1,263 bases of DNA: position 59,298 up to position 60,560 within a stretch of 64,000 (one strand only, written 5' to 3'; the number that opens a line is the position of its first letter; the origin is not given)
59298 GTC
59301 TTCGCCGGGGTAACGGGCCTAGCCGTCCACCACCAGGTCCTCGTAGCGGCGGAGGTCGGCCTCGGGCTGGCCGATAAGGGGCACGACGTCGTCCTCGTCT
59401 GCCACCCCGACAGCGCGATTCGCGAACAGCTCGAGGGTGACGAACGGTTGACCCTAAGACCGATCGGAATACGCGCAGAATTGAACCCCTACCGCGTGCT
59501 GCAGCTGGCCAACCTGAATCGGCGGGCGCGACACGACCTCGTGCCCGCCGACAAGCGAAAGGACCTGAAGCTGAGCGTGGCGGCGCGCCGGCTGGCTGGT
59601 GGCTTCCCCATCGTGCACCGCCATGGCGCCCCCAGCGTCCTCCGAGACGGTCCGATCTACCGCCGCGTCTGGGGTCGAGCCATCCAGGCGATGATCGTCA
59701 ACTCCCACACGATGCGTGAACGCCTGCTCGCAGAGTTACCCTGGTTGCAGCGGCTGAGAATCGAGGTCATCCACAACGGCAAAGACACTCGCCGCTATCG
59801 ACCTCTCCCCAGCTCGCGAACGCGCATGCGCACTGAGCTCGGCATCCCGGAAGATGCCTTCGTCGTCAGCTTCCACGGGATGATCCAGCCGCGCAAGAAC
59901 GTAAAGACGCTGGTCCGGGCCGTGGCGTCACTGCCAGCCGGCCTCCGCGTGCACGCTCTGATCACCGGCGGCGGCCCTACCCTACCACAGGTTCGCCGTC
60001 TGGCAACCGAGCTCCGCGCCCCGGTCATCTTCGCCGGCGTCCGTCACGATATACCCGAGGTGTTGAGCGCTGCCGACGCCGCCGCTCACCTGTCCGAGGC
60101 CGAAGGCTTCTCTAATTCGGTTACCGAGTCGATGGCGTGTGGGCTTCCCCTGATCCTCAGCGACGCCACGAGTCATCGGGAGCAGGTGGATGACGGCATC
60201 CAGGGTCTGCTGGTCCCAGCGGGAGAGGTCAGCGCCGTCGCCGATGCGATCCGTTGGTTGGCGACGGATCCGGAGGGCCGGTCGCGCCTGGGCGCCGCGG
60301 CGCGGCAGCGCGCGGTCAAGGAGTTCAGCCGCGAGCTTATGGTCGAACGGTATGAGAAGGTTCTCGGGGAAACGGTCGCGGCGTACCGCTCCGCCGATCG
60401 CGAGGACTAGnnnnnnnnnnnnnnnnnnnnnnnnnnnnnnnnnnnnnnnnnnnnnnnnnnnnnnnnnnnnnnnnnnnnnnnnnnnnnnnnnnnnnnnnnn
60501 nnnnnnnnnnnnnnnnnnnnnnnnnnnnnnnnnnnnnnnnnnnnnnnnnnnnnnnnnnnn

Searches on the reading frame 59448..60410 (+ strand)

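Call 51: search_protein_families(library=pfam, proteins=[window:59448-60410:+], max_evalue=0.0001)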
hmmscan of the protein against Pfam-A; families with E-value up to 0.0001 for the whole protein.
window:59448-60410:+ (320 aa): 4 families
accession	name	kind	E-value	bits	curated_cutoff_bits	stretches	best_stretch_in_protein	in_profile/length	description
PF00534.26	Glycos_transf_1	-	1.6e-31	109.5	26.4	1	124-288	2-172/172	Glycosyl transferases group 1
PF13692.12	Glyco_trans_1_4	-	2.6e-27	96.3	27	1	139-274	3-142/142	Glycosyl transferases group 1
PF13524.12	Glyco_trans_1_2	-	2.5e-08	34.4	25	1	200-294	38-134/144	Glycosyl transferase-like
PF13439.12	Glyco_transf_4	-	3.8e-06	27.5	28.5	1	10-116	54-170/170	Glycosyltransferase Family 4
